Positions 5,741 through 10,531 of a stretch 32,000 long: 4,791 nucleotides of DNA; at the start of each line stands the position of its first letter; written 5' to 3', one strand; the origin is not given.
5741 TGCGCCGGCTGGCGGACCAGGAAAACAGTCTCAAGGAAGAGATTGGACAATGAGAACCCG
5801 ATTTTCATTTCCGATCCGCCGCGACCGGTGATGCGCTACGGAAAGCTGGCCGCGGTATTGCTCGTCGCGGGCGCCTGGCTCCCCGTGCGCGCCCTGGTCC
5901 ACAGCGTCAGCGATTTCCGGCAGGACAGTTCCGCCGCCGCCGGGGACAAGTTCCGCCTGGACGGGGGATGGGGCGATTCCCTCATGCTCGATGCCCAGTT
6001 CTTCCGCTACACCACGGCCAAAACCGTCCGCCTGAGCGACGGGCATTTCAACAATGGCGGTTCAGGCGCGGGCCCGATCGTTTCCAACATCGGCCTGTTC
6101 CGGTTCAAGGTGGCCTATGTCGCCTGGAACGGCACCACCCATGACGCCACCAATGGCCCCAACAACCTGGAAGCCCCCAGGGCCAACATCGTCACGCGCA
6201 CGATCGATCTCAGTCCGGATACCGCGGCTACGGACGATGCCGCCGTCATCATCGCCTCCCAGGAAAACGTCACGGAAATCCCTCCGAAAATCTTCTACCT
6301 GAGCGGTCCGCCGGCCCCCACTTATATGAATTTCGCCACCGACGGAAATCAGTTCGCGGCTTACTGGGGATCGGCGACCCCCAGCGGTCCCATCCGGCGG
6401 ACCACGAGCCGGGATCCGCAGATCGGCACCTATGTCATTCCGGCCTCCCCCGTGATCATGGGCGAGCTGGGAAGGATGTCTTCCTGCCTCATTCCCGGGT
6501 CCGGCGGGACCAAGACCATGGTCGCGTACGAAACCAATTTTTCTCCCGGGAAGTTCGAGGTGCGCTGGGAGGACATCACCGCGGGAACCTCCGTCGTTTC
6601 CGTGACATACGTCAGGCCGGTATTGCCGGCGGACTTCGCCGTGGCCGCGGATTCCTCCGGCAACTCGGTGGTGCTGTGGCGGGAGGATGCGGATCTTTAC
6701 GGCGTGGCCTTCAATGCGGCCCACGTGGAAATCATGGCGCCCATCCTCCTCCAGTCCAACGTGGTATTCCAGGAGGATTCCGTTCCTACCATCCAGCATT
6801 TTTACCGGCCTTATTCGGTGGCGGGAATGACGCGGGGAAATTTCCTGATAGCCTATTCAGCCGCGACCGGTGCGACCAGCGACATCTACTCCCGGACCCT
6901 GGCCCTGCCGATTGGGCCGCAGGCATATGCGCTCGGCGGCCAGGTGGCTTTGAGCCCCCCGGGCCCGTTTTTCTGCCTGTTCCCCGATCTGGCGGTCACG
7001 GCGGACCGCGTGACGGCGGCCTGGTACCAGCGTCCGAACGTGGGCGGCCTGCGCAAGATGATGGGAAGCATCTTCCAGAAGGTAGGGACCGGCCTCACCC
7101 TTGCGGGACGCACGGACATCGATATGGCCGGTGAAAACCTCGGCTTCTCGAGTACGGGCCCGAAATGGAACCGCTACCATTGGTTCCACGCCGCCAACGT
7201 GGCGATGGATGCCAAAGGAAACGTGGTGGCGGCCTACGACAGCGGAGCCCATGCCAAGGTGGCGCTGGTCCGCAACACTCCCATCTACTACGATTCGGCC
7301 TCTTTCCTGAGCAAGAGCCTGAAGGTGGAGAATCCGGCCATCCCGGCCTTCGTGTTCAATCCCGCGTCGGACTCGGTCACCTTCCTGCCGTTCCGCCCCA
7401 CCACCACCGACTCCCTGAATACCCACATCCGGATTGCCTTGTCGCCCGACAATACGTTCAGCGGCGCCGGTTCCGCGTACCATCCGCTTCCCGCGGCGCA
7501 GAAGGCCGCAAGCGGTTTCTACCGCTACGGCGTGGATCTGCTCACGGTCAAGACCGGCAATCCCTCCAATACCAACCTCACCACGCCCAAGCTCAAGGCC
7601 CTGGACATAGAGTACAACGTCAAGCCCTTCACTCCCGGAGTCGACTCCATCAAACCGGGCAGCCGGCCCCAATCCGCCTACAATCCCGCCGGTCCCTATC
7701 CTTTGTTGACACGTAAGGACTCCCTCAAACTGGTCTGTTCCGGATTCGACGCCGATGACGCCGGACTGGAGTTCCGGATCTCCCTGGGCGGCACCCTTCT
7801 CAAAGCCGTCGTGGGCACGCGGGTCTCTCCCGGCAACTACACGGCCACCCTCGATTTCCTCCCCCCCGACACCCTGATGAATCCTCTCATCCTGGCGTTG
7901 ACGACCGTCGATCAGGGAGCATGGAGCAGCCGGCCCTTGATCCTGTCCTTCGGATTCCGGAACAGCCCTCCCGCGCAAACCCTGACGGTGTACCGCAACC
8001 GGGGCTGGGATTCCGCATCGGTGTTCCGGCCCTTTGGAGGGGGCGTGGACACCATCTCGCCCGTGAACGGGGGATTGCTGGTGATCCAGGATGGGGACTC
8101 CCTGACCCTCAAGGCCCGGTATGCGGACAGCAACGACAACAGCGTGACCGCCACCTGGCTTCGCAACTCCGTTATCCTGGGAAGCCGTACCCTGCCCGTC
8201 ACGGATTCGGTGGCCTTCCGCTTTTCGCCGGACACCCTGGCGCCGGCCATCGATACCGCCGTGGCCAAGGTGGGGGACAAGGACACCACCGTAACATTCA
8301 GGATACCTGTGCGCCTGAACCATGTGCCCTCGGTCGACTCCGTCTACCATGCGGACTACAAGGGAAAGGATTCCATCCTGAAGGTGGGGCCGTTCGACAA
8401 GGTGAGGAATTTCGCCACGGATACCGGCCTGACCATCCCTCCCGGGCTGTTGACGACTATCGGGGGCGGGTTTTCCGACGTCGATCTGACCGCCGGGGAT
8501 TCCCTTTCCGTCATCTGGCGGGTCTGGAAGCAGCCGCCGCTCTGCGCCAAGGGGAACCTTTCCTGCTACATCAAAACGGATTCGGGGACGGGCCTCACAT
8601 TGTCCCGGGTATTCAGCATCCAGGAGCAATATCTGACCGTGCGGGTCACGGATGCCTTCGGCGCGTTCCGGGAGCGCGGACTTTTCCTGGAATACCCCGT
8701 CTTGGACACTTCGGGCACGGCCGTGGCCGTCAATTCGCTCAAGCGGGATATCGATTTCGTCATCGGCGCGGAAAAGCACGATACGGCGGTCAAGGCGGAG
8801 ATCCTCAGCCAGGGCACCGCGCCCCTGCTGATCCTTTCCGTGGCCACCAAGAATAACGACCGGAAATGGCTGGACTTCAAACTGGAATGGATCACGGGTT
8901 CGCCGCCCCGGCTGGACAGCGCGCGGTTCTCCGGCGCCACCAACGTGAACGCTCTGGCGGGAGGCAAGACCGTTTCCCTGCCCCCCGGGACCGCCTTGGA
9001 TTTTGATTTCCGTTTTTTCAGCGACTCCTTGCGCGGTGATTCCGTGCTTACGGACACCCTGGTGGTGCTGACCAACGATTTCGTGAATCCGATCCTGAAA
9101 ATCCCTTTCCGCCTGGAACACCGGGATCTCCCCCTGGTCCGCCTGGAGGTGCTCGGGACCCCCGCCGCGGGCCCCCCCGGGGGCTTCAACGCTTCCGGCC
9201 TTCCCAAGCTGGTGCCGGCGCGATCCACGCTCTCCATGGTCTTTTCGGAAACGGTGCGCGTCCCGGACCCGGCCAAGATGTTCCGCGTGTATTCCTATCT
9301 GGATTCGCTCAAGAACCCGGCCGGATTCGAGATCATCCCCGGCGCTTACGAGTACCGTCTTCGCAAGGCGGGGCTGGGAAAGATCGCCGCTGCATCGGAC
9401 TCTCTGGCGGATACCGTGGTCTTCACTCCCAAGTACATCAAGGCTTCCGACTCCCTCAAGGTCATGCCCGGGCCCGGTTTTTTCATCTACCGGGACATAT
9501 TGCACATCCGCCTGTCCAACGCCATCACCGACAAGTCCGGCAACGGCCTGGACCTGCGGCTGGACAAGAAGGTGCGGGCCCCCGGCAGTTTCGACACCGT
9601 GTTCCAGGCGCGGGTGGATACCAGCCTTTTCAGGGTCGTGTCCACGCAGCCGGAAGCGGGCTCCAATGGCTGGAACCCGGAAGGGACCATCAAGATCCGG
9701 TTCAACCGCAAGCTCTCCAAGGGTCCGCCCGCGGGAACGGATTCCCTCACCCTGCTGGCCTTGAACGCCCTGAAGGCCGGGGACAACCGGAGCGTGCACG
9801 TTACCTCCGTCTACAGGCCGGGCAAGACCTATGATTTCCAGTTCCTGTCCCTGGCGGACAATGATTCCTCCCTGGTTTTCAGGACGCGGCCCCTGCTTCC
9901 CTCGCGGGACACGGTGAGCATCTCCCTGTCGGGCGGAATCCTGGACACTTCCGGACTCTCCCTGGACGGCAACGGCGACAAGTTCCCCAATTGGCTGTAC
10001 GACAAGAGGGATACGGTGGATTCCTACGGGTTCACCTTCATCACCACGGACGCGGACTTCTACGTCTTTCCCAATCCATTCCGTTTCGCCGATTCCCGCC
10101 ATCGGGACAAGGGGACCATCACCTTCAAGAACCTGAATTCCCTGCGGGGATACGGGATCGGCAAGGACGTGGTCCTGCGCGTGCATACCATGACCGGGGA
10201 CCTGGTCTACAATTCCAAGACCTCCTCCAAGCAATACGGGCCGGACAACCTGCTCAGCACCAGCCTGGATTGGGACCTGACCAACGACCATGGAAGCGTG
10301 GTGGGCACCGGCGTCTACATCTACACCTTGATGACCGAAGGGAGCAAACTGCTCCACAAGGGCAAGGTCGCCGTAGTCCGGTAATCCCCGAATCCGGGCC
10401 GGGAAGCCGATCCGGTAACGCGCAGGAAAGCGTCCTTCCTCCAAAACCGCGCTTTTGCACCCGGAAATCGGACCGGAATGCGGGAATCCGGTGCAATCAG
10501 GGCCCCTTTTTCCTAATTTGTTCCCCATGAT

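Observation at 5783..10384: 1533-aa signal-peptide protein with a T9SS/FlgD-Ig-type tail joined to fliJ where fliK-flgD-flgE normally sit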

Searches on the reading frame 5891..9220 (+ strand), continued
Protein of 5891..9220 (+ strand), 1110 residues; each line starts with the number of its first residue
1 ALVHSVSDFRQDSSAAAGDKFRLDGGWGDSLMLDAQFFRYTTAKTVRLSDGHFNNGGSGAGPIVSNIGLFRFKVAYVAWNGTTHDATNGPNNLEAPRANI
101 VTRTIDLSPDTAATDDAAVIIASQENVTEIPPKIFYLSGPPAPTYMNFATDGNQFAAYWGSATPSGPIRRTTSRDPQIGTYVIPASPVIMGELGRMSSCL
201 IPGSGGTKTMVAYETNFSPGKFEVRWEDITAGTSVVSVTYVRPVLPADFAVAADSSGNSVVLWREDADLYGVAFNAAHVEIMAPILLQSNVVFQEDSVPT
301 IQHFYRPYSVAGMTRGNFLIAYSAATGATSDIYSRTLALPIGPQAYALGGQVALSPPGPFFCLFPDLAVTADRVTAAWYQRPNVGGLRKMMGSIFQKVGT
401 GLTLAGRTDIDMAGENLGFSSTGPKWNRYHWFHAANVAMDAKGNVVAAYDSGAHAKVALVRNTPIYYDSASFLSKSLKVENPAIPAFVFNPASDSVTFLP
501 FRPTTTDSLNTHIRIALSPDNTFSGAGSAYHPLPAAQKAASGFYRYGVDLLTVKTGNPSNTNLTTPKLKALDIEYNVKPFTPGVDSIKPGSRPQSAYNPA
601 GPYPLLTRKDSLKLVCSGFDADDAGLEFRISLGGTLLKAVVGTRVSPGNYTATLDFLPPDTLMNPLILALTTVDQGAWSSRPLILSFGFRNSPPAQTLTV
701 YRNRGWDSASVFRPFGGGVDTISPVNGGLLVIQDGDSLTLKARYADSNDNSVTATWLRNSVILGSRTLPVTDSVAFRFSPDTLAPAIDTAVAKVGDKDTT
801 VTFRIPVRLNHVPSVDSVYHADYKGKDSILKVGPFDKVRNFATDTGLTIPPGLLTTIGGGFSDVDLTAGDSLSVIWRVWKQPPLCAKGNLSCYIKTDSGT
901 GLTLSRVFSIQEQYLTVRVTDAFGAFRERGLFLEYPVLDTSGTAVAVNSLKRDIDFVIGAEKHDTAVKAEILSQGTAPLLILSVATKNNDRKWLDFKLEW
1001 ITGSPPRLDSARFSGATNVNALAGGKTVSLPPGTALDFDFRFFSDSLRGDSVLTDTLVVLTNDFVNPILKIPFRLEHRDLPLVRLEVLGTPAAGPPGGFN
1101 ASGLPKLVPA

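Call 84: search_protein_families(library=pfam, proteins=[L071:5434-5880:+, L071:4228-5253:-, L071:3418-4236:+, L071:1434-3359:-, L071:10510-11538:+, L073:5460-5906:+, L073:4526-5356:+, L073:1997-2773:-, L073:10528-11589:+, L071:5834-10513:+], max_evalue=0.01)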
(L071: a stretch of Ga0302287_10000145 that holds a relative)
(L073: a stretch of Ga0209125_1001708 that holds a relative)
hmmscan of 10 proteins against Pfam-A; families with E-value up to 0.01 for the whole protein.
L071:5434-5880:+ (148 aa): 1 family
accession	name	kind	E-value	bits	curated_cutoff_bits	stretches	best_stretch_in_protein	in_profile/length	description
PF02050.21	FliJ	-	1.5e-07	32.1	28.4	1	40-141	19-123/123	Flagellar FliJ protein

L071:4228-5253:- (341 aa): 2 families
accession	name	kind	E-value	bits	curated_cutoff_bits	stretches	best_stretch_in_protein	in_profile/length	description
PF12784.13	PDDEXK_2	-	7e-35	121.2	27.4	1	11-239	1-228/229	PD-(D/E)XK nuclease family transposase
PF09811.14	Yae1_N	-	1.6e-05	24.9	27.5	1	250-281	8-39/39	Essential protein Yae1, N terminal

L071:3418-4236:+ (272 aa): 2 families
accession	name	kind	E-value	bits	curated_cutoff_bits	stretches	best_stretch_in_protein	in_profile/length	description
PF06750.18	A24_N_bact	-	3.7e-30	104.3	23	1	19-98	2-81/84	Bacterial Peptidase A24 N-terminal domain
PF01478.23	Peptidase_A24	-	1.9e-14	54.4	26.5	1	120-226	3-103/104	Type IV leader peptidase family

L071:1434-3359:- (641 aa): 7 families
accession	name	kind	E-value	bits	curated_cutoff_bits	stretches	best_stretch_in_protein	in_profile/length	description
PF02518.31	HATPase_c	-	1.8e-22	80.3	26.4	1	525-632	3-109/111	Histidine kinase-, DNA gyrase B-, and HSP90-like ATPase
PF08448.16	PAS_4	-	5.6e-16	59.2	23.1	1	284-394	1-109/110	PAS fold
PF00989.32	PAS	-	7.2e-10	39.3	22.6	1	279-390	2-113/113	PAS fold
PF00512.31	HisKA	-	7.8e-10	39.1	26.9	1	415-475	3-60/66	His Kinase A (phospho-acceptor) domain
PF13426.13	PAS_9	-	3.7e-08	34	27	1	291-392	4-103/103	PAS domain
PF14501.12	HATPase_c_5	-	0.00035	20.9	22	1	527-623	5-96/102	GHKL domain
PF13188.13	PAS_8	-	0.00072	19.8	21.8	1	278-327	1-50/65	PAS domain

L071:10510-11538:+ (342 aa): 0 families

L073:5460-5906:+ (148 aa): 2 families
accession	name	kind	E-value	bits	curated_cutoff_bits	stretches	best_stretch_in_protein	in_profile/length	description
PF02050.21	FliJ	-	1.4e-13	51.6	28.4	1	21-139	1-122/123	Flagellar FliJ protein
PF16789.10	YscO-like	-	8.6e-05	23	27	1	76-143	91-158/161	YscO-like protein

L073:4526-5356:+ (276 aa): 2 families
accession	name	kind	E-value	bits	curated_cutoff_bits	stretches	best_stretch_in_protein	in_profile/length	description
PF06750.18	A24_N_bact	-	3.2e-32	110.9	23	1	23-100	1-78/84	Bacterial Peptidase A24 N-terminal domain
PF01478.23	Peptidase_A24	-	8.6e-12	45.9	26.5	1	125-231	3-103/104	Type IV leader peptidase family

L073:1997-2773:- (258 aa): 0 families

L073:10528-11589:+ (353 aa): 0 families

L071:5834-10513:+ (1559 aa): 2 families
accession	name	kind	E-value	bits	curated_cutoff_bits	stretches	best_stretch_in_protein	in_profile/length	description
PF13205.12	Big_5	-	5.6e-05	24.2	23.6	0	1308-1369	1-47/105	Bacterial Ig-like domain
PF13585.12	CHU_C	-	0.00025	21.6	27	1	1475-1545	16-72/86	CHU_C Type IX secretion signal domain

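Call 96: search_protein_families(library=ncbifam, proteins=[L071:10510-11538:+], max_evalue=0.01)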
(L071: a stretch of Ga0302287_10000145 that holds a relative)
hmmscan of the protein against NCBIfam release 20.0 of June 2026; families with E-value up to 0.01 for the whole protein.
L071:10510-11538:+ (342 aa): 0 families

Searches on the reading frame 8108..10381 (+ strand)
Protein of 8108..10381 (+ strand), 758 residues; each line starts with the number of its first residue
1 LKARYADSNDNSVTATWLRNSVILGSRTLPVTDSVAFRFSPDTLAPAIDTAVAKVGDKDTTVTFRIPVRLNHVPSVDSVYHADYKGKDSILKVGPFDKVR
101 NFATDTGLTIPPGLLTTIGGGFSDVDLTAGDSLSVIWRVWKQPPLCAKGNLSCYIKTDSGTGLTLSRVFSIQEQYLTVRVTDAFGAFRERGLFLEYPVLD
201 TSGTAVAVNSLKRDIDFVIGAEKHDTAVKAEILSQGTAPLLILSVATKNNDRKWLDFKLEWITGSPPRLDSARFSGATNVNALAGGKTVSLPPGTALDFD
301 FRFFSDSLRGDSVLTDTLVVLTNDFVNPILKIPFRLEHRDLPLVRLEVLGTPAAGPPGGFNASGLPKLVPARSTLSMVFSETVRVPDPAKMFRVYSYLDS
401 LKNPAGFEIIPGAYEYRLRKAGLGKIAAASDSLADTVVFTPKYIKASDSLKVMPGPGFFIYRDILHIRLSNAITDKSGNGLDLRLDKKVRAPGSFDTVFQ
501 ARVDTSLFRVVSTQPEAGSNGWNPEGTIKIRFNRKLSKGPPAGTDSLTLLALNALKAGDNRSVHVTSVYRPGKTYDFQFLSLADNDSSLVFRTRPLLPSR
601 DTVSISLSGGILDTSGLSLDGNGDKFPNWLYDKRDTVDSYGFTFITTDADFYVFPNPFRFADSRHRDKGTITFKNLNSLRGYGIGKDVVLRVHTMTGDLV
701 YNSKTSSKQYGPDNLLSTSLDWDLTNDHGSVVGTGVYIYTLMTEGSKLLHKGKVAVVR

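Call 37: predict_structure(alignment_id=A3)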
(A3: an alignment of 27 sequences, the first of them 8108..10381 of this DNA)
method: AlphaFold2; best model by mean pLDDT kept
length: 758 residues; sequences in the alignment: 27
mean_pLDDT: 72.0   pTM: 0.37
mean pLDDT of the five models: 72.0, 71.6, 71.1, 65.6, 58.7
residues with pLDDT >= 90: 63; 70-90: 405; 50-70: 196; < 50: 94
segments of 3 or more residues with pLDDT < 50: 71-73, 83-93, 100-114, 197-216, 422-429, 542-546, 628-637, 660-668, 707-714
pLDDT, mean of each block of 10 residues (from residue 1): 74 83 82 73 60 80 71 55 44 48 39 56 63 82 75 83 74 80 74 55 36 45 60 76 81 70 56 73 75 78 63 72 68 67 79 62 64 84 87 91 87 83 43 85 85 82 86 80 72 76 72 91 91 80 56 85 85 84 90 87 84 73 54 51 90 68 50 84 78 73 54 58 70 81 83 81
secondary structure, 60 per line:
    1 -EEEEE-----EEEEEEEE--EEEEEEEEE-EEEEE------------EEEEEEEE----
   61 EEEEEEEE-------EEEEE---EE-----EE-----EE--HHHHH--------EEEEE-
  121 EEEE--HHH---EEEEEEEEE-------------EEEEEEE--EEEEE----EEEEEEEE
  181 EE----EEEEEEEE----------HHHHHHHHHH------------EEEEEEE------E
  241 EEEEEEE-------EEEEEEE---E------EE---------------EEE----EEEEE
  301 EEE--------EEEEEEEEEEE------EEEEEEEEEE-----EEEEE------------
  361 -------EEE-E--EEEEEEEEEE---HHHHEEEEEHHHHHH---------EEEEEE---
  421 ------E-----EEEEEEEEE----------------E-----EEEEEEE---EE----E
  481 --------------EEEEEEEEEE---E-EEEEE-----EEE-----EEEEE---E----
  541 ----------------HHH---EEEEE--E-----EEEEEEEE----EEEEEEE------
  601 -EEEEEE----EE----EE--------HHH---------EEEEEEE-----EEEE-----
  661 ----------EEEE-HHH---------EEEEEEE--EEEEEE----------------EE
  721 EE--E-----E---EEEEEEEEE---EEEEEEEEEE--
elements in order (helices of 4 or more, strands of 3 or more residues): E2-6 E12-19 E22-30 E32-36 E49-56 E61-68 E76-80 H102-106 E115-119 E121-124 E133-141 E155-161 E164-168 E173-182 E187-194 H205-214 E227-233 E240-247 E255-261 E289-291 E296-303 E312-322 E329-338 E344-348 E368-370 E375-384 H388-391 E392-396 H397-402 E412-417 E433-441 E464-470 E495-504 E510-514 E520-522 E528-532 E563-567 E576-583 E588-594 E602-607 E640-646 E652-655 E671-674 E688-694 E697-702 E719-722 E735-743 E747-756
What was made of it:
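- On T9SS type A CTD cargo: AF2 gives 8 strands over aa 1399-1515 at pLDDT 50-90 (call 37).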

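Call 41: fold_search(model_id=the predicted structure, library=pdb)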
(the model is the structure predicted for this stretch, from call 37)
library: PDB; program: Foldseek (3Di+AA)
matches with E <= 10: 1512; with E <= 0.001: 176
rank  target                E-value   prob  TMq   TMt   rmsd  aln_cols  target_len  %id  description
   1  9ijj_h                4.9e-10  1.00  0.11  0.08  28.3       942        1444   10  In situ structure of the central apparatus in mouse sperm axoneme. (released 2025-06-04)
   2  9ijj_4I               3.4e-09  1.00  0.15  0.06  26.1       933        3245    8  In situ structure of the central apparatus in mouse sperm axoneme. (released 2025-06-04)
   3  4rtd                  1.0e-08  1.00  0.14  0.11  44.3       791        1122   10  Escherichia coli alpha-2-macroglobulin activated by porcine elastase (released 2015-07-15)
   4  6za2_A                1.2e-08  1.00  0.11  0.09  28.6       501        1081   12  Crystal structure of dimeric latent PorU from Porphyromonas gingivalis (released 2021-09-29)
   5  9ijj_4J               1.2e-08  1.00  0.15  0.16  24.8       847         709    9  In situ structure of the central apparatus in mouse sperm axoneme. (released 2025-06-04)
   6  9oz1_A                1.5e-08  1.00  0.15  0.15  26.8       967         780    7  Cryo-EM structure of chicken ROS1 in apo-state. Cryo-EM refinement is focused on the "leg" region of chicken ROS1. (released 2026-02-25)
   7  4u48                  1.6e-08  1.00  0.16  0.10  48.9       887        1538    9  Crystal structure of Salmonella alpha-2-macroglobulin (released 2014-09-17)
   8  6za2_B                2.2e-08  1.00  0.11  0.09  29.1       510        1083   12  Crystal structure of dimeric latent PorU from Porphyromonas gingivalis (released 2021-09-29)
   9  4pbx                  2.9e-08  1.00  0.11  0.13  27.0       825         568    9  Crystal structure of the six N-terminal domains of human receptor protein tyrosine phosphatase sigma (released 2014-11-12)
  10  5i5k_A                4.1e-08  1.00  0.14  0.08  44.3       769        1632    8  Structure of complement C5 in complex with eculizumab (released 2016-03-16)
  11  3cu7_B                4.3e-08  1.00  0.14  0.09  43.5       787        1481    9  Human Complement Component 5 (released 2008-06-10)
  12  5i5k_B                5.3e-08  1.00  0.14  0.08  44.6       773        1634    8  Structure of complement C5 in complex with eculizumab (released 2016-03-16)
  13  3cu7_A                5.3e-08  1.00  0.14  0.08  43.6       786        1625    9  Human Complement Component 5 (released 2008-06-10)
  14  9ijj_4G               5.5e-08  0.99  0.15  0.05  26.2       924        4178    8  In situ structure of the central apparatus in mouse sperm axoneme. (released 2025-06-04)
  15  5oj6_B                6.1e-08  1.00  0.13  0.14  30.6       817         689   11  Crystal structure of the chicken MDGA1 ectodomain in complex with the human neuroligin 1 (NL1(-A-B)) cholinesterase do (released 2017-08-23)
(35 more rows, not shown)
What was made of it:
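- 7343..9181 (+): Array of about five unique Ig-like beta-sandwich domains (aa about 505-1117). Foldseek returns Ig-domain strings such as alpha-2-macroglobulin, PorU and PrgB (call 41).
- On T9SS type A CTD cargo: PorU 6za2 is among the top Foldseek hits for the whole C-terminal half (call 41).
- Checked: A string of Ig-like sandwiches follows (calls 37, 41).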

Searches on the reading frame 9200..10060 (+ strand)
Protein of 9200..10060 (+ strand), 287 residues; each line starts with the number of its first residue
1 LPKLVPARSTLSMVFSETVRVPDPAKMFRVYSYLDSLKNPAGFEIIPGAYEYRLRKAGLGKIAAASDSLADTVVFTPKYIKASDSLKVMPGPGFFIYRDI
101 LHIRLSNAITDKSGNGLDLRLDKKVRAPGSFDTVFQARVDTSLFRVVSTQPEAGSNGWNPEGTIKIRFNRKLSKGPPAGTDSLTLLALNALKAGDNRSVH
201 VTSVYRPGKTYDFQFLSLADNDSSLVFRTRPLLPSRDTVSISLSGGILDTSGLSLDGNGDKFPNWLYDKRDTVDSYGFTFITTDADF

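Call 10: search_protein_families(library=pfam, proteins=[window:9200-10060:+], max_evalue=10)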
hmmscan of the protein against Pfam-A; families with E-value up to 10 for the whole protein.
window:9200-10060:+ (287 aa): 1 family
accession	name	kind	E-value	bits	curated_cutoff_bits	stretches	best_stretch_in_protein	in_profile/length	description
PF13205.12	Big_5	-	1e-05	26.6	23.6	1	140-253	1-93/105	Bacterial Ig-like domain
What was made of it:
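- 9617..9955 (+): Big_5 (PF13205) Ig-like domain (aa 1263-1375). 26.6 bits against a cut-off of 23.6 on the fragment (call 10).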
